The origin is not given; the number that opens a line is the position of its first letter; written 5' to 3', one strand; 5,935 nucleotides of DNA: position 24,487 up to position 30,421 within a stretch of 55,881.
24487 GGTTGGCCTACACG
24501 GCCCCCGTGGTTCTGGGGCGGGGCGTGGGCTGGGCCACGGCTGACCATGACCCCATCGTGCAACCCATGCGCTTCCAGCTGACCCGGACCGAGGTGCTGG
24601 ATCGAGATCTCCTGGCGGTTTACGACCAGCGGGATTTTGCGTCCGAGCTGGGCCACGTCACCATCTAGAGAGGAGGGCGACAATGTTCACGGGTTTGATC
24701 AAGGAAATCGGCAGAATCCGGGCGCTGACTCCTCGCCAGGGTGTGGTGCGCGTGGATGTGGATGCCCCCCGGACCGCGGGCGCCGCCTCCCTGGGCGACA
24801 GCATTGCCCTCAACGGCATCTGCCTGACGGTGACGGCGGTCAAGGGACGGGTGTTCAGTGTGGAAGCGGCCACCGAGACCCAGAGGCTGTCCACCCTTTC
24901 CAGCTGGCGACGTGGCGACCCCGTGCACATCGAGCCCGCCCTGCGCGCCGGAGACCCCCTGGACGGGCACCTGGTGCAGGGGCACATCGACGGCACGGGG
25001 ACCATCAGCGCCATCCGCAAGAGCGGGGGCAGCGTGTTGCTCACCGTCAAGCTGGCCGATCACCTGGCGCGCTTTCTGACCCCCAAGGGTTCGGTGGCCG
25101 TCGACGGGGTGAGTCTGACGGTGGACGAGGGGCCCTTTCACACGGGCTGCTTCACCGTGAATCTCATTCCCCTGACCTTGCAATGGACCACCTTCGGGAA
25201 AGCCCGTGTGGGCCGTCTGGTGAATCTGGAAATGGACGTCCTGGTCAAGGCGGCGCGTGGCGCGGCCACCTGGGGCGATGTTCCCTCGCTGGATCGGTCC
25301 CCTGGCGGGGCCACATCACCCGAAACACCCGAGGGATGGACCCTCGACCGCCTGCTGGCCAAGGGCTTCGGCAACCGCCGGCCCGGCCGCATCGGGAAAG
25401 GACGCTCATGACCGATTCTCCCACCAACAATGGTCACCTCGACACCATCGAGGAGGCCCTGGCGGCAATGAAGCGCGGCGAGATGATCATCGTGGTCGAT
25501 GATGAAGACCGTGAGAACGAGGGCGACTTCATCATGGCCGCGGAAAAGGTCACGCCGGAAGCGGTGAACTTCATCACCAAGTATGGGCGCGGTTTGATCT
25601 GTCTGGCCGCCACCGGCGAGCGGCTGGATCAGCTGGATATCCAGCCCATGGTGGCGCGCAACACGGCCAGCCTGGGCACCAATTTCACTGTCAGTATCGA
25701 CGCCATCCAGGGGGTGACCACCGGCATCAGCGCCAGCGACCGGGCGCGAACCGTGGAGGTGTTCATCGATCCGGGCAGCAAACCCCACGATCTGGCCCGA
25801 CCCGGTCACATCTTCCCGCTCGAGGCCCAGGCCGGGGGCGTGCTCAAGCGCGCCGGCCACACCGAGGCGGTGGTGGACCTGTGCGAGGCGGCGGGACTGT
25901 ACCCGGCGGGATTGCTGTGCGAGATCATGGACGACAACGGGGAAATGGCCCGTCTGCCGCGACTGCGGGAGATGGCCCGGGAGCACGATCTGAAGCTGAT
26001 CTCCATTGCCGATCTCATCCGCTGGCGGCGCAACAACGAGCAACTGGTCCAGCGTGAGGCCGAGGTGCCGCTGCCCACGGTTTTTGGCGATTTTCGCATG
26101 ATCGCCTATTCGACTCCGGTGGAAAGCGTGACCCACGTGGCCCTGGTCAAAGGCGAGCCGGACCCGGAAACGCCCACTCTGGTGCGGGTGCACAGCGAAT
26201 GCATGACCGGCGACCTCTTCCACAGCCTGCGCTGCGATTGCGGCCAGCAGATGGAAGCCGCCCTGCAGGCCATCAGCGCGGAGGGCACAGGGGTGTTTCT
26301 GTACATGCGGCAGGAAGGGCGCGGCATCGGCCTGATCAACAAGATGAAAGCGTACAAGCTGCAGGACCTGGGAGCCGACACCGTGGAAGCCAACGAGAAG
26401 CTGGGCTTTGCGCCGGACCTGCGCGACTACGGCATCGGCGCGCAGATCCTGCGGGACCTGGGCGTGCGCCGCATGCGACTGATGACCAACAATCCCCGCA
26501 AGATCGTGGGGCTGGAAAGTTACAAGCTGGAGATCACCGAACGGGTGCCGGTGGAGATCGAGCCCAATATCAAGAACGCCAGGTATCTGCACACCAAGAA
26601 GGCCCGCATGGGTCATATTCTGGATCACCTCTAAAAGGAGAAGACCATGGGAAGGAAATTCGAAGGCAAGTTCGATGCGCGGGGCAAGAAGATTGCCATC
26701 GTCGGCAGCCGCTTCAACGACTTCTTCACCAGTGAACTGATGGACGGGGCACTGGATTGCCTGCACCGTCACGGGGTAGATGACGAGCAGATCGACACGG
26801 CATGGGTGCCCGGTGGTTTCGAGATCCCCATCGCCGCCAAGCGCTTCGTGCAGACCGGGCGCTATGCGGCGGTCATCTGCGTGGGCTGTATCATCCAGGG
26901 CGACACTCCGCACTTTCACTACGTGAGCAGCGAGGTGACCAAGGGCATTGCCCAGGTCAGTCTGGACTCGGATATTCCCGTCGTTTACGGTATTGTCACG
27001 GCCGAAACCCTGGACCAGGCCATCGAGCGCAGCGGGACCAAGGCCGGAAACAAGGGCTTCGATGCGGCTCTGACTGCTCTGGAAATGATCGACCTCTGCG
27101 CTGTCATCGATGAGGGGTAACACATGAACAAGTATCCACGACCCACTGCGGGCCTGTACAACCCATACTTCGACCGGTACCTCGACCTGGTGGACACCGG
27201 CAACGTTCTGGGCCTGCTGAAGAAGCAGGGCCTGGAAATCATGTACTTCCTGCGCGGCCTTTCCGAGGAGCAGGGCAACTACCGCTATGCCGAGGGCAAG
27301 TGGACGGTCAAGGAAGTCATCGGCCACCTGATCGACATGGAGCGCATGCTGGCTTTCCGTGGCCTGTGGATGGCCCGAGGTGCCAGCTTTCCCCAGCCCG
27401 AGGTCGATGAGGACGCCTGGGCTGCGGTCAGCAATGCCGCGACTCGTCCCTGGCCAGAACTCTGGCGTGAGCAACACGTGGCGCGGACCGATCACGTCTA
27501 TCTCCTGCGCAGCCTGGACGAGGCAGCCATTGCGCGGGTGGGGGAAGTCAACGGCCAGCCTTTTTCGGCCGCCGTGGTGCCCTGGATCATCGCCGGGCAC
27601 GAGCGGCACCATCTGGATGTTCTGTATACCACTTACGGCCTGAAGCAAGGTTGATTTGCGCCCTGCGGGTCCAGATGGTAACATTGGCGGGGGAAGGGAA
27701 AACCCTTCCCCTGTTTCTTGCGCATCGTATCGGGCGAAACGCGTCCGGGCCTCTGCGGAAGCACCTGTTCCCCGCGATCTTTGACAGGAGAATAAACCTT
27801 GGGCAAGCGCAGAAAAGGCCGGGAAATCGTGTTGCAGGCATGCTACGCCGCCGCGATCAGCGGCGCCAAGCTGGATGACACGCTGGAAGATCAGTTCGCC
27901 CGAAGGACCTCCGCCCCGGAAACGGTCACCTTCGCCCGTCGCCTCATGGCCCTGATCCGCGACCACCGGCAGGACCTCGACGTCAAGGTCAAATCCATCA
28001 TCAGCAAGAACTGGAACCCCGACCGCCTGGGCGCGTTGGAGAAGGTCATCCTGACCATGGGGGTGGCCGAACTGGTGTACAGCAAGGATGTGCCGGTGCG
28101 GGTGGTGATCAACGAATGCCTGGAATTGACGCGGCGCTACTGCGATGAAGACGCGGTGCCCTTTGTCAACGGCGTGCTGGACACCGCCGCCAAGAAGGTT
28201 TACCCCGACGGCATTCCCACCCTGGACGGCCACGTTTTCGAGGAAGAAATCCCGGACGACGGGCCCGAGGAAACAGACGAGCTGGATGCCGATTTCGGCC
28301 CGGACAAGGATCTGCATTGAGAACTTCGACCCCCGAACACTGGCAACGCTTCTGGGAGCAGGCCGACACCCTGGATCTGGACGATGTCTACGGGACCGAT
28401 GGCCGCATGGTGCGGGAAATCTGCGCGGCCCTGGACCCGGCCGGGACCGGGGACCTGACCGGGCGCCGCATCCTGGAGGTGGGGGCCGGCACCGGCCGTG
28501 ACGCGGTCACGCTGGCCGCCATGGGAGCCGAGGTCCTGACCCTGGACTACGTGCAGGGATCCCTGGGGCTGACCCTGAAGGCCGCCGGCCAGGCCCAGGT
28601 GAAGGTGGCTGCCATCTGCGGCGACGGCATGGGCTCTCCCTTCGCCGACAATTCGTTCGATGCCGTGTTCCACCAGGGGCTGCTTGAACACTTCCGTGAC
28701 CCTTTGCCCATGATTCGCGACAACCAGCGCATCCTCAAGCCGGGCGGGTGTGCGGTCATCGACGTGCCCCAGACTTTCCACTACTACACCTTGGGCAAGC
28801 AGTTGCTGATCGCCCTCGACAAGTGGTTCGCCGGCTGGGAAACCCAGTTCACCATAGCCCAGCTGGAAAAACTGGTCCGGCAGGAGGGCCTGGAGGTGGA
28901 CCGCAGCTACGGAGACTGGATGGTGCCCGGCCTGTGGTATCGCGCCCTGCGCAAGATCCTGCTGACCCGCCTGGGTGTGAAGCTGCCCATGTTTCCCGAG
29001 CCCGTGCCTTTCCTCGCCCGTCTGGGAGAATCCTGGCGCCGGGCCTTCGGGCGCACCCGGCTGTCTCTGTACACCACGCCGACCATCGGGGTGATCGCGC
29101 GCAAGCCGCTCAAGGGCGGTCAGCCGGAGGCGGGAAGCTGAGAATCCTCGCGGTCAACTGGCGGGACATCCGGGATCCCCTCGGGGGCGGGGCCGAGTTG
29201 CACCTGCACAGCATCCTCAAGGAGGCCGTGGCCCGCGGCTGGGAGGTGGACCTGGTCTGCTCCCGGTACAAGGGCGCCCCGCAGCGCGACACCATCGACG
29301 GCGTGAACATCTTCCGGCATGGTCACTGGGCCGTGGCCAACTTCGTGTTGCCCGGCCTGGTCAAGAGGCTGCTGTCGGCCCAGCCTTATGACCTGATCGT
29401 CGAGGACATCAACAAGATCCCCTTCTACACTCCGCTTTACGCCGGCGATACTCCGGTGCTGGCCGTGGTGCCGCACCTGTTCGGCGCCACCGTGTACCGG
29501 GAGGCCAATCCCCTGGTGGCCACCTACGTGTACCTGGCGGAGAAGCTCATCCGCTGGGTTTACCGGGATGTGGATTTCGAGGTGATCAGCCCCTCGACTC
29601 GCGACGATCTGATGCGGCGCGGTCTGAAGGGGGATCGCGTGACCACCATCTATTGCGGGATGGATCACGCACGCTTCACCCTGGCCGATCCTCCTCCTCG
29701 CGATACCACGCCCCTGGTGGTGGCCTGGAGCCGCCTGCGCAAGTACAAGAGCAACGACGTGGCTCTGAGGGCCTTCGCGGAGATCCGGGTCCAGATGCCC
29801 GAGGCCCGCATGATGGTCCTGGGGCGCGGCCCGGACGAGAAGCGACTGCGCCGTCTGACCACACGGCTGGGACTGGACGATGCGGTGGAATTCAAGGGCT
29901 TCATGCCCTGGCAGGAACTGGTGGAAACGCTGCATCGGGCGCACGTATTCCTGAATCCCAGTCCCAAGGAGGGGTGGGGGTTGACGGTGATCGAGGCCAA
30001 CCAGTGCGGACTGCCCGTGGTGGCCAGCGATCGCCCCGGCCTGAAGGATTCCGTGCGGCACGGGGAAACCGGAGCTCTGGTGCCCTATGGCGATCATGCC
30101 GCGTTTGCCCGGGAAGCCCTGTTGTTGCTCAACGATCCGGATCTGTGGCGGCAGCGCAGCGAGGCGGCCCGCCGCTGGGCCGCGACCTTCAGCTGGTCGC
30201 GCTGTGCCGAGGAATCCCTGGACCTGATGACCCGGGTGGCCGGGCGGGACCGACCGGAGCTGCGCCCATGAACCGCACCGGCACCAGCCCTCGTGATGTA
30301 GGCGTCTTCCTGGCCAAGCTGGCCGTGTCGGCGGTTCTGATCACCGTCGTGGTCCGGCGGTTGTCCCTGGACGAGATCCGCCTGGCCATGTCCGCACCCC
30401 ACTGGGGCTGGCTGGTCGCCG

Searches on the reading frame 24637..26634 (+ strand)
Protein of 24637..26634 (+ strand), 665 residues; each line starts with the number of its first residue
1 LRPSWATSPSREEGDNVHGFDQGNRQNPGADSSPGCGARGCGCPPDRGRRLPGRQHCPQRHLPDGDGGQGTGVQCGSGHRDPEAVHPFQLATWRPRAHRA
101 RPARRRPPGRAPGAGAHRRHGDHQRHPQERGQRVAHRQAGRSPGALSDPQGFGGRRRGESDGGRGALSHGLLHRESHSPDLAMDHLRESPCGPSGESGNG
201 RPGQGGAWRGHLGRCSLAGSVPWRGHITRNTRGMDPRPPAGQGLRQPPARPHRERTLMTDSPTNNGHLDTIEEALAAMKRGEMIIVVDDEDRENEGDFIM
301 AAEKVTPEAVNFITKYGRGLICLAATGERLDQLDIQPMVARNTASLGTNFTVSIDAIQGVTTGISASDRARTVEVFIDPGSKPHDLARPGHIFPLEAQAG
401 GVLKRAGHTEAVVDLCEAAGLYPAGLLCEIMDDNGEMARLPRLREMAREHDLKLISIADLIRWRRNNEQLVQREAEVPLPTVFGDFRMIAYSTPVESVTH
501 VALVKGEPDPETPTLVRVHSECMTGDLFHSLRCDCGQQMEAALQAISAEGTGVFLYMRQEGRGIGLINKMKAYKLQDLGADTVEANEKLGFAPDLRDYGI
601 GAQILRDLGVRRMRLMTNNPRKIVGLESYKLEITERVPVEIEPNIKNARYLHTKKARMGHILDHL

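Call 23: search_protein_families(library=pfam, proteins=[window:24637-26634:+], max_evalue=0.0001)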
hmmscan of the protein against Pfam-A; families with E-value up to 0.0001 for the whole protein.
window:24637-26634:+ (665 aa): 2 families
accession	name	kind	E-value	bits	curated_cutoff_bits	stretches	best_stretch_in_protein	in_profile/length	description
PF00926.24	DHBP_synthase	-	5.2e-85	284.2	26.4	1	272-463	1-191/191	3,4-dihydroxy-2-butanone 4-phosphate synthase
PF00925.25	GTP_cyclohydro2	-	1.5e-74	249.5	23.3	1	473-638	2-165/165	GTP cyclohydrolase II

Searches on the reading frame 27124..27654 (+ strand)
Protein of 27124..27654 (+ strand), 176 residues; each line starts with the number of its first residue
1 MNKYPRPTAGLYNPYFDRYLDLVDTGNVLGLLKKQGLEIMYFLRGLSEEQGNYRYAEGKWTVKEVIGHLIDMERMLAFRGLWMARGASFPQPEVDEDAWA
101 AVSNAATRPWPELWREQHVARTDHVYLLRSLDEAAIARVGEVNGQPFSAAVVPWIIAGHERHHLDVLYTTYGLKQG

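Call 4: search_protein_families(library=pfam, proteins=[window:27124-27654:+], max_evalue=0.001)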
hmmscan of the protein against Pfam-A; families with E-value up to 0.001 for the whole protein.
window:27124-27654:+ (176 aa): 2 families
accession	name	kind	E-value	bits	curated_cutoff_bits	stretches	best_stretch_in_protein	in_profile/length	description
PF12867.12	DinB_2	-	1.2e-16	61.8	24.8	1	41-164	11-125/128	DinB superfamily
PF04978.18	MST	-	0.00039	21.3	27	1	30-149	4-122/149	Mycothiol-S-transferase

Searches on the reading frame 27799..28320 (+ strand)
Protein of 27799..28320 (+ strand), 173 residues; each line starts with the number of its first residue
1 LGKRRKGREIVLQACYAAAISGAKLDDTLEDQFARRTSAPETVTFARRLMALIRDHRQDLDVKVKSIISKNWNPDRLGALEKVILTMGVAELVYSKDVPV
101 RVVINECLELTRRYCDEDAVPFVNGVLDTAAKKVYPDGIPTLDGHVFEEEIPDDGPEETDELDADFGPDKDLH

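Call 4: search_protein_families(library=pfam, proteins=[window:27799-28320:+], max_evalue=0.001)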
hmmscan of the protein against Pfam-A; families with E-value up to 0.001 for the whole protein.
window:27799-28320:+ (173 aa): 1 family
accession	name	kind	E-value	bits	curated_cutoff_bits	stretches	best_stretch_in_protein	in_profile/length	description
PF01029.23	NusB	-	3.1e-25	89.5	23.1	1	6-132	2-133/133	NusB family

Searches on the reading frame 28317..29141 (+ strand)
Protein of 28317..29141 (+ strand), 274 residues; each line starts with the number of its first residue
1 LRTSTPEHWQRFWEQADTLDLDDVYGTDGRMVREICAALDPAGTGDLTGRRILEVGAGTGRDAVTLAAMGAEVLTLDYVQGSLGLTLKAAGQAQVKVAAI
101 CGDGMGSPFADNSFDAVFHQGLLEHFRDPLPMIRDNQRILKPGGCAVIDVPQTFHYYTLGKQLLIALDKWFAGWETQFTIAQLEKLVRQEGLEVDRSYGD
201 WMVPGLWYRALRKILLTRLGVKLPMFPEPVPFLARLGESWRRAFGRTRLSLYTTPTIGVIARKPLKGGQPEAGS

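Call 3: search_protein_families(library=pfam, proteins=[window:28317-29141:+], max_evalue=0.001)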
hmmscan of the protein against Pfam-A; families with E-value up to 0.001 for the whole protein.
window:28317-29141:+ (274 aa): 7 families
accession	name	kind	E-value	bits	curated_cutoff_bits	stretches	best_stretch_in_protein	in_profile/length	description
PF08241.18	Methyltransf_11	-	5.5e-18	65.8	21.2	1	53-148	1-95/95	Methyltransferase domain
PF13649.12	Methyltransf_25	-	8.5e-16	58.9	27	1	52-144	1-97/97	Methyltransferase domain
PF13489.12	Methyltransf_23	-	9.6e-12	45.4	27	1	31-194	5-161/164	Methyltransferase domain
PF13847.12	Methyltransf_31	-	4.7e-10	39.7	27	1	49-152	4-113/145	Methyltransferase domain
PF08242.18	Methyltransf_12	-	2.4e-09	38.2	30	1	53-145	1-97/98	Methyltransferase domain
PF01209.24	Ubie_methyltran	-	4e-07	30.1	20.1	1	45-147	44-150/233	ubiE/COQ5 methyltransferase family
PF08003.17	Methyltransf_9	-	0.00055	19.4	23.8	0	46-149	113-218/315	Protein of unknown function (DUF1698)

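Call 9: search_protein_families(library=ncbifam, proteins=[window:28317-29141:+], max_evalue=0.001)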
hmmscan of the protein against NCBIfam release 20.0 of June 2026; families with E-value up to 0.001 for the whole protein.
window:28317-29141:+ (274 aa): 23 families
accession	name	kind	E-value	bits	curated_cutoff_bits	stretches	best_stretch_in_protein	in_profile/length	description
NF001241.0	PRK00216.1-2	equivalog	1.2e-14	54.5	327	1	48-148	51-147/231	demethylmenaquinone methyltransferase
NF045649.1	2X_seleno_MduS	exception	7.6e-12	44.9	380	1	50-163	43-163/338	methyltransferase domain-containing selenoprotein MduS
NF045667.1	MTase_DVU1556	equivalog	1.1e-11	44.7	155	1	48-148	22-119/213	DVU_1556 family methyltransferase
NF043040.1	corrin_prot_MT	hypoth_equivalog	9.9e-11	41.5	180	1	48-196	41-200/216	corrinoid protein-associated methyltransferase CpaM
NF041255.1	mycofact_MftM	equivalog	1.2e-10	41.2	200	1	47-128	138-219/289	mycofactocin oligosaccharide methyltransferase MftM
NF041537.1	ArsM_AhpD_UU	exception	9.1e-10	37.8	510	1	34-191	61-221/345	arsenite methyltransferase/AhpD domain selenoprotein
TIGR01983.1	UbiG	equivalog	5.2e-09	35.7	102.95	1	45-149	46-152/228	bifunctional 2-polyprenyl-6-hydroxyphenol methylase/3-demethylubiquinol 3-O-methyltransferase UbiG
NF001243.0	PRK00216.1-4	equivalog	2.9e-08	33.3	235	1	49-147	48-150/237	demethylmenaquinone methyltransferase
NF047649.1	MTase_UXPK_star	exception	5.3e-08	32.2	460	1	31-147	59-180/283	methyltransferase/UXPK-star double selenoprotein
TIGR02072.1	BioC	equivalog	7.1e-08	32.5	184.95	1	36-148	24-132/244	malonyl-ACP O-methyltransferase BioC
TIGR02752.1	MenG_heptapren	equivalog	7.6e-08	32.2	419.85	1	49-147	46-148/231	demethylmenaquinone methyltransferase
TIGR01934.1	MenG_MenH_UbiE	subfamily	1.1e-07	31.3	158.35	1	48-148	39-141/223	ubiquinone/menaquinone biosynthesis methyltransferase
TIGR00452.1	TIGR00452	equivalog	1.9e-07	30.2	275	1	45-148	114-219/316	tRNA 5-methoxyuridine(34)/uridine 5-oxyacetic acid(34) synthase CmoB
NF045823.1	PthPhpthDimycoMt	equivalog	4e-07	29.5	300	1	42-146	60-164/256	phthiotriol/phenolphthiotriol dimycocerosates methyltransferase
NF041536.1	ArsM_DUF2284_UU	exception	4.3e-07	28.6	575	1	35-173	62-203/459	arsenite methyltransferase/DUF2284 domain selenoprotein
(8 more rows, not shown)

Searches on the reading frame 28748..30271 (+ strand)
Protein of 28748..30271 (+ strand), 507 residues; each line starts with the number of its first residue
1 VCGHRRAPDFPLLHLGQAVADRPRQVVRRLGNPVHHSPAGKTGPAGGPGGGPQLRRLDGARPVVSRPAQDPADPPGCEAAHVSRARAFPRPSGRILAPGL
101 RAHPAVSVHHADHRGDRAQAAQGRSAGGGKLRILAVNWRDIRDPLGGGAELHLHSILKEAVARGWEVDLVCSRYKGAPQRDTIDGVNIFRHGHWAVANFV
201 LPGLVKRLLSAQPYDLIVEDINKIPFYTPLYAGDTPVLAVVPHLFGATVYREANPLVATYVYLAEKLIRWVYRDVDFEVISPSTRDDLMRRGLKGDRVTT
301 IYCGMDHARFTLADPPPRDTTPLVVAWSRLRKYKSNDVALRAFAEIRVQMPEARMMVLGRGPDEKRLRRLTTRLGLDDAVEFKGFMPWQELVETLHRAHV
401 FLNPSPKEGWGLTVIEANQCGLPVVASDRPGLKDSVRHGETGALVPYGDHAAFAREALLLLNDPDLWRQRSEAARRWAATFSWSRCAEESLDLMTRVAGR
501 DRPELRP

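Call 3: search_protein_families(library=pfam, proteins=[window:28748-30271:+], max_evalue=0.001)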
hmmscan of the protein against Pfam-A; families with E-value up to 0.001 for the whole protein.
window:28748-30271:+ (507 aa): 6 families
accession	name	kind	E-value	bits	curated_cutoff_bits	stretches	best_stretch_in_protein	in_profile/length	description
PF00534.26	Glycos_transf_1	-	1.2e-37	129.6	26.4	1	317-477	11-172/172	Glycosyl transferases group 1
PF13692.12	Glyco_trans_1_4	-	7.6e-32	110.9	27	1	322-463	2-142/142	Glycosyl transferases group 1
PF20706.3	GT4-conflict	-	3.6e-16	59.6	26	1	289-488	165-383/385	Family 4 Glycosyltransferase in conflict systems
PF13439.12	Glyco_transf_4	-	3.4e-13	50.4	28.5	1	147-309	2-170/170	Glycosyltransferase Family 4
PF13579.12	Glyco_trans_4_4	-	3.2e-09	37.8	29.7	1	147-304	1-158/158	Glycosyl transferase 4-like domain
PF13524.12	Glyco_trans_1_2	-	4.3e-08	33.7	25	1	351-491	13-143/144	Glycosyl transferase-like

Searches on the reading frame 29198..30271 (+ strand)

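Call 9: search_protein_families(library=ncbifam, proteins=[window:29198-30271:+], max_evalue=0.001)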
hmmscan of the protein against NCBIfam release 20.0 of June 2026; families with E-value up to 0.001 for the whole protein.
window:29198-30271:+ (357 aa): 35 families (the best 25 are shown)
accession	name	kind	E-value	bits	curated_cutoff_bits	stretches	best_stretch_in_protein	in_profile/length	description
TIGR03449.1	mycothiol_MshA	equivalog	3.9e-29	101.8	462.5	1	171-344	220-400/406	D-inositol-3-phosphate glycosyltransferase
TIGR03999.1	thiol_BshA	equivalog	1.4e-28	99.9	273.7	1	170-339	198-365/375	N-acetyl-alpha-D-glucosaminyl L-malate synthase BshA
TIGR03088.1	stp2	hypoth_equivalog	2.2e-26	92.8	409.05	1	100-344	130-370/374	TIGR03088 family PEP-CTERM/XrtA system glycosyltransferase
NF041876.1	EPS_EpsE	equivalog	1.6e-25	90.2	400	1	146-338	186-387/389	exopolysaccharide biosynthesis GT4 family glycosyltransferase EpsE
TIGR04063.1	stp3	hypoth_equivalog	1.1e-22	80.5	442.05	1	121-335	154-383/397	TIGR04063 family PEP-CTERM/XrtA system glycosyltransferase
NF038229.1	Glyco4_Geo_Pelo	equivalog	1.6e-19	70.2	400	1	168-347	157-336/338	GPMC system family 4 glycosyltransferase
TIGR04005.1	wcaL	equivalog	6.2e-18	64.8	537.6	1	138-305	189-362/406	colanic acid biosynthesis glycosyltransferase WcaL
TIGR02149.1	glgA_Coryne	subfamily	3.3e-17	62.7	302.4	1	235-347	271-390/391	glycogen synthase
TIGR04047.1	MSMEG_0565_glyc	hypoth_equivalog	1.3e-16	60.6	259.85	1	171-343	193-370/373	MSMEG_0565 family glycosyltransferase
NF007396.0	PRK09922.1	equivalog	2e-15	56.6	385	1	129-304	141-317/361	lipopolysaccharide 1,6-galactosyltransferase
NF038011.1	PelF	equivalog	6.2e-13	48.6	100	1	110-324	243-468/489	GT4 family glycosyltransferase PelF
NF038295.1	EPS_HpsP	equivalog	1e-12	47.8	550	1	169-344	205-384/388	hormogonium polysaccharide biosynthesis glycosyltransferase HpsP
NF050063.1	ProtGlycPglJ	equivalog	6.5e-12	45.3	500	1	114-342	134-361/363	N-acetylgalactosamine-N,N'-diacetylbacillosaminyl-diphospho-undecaprenol 4-alpha-N-acetylgalactosaminyltransferase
NF047880.1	glyco_SdgA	exception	1e-11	44.1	800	1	174-331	318-474/488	serine-aspartate repeat adhesin O-glycosyltransferase SdgA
TIGR04157.1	glyco_rSAM_CFB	subfamily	1.7e-11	43.7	400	1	172-302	228-355/406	TIGR04157 family glycosyltransferase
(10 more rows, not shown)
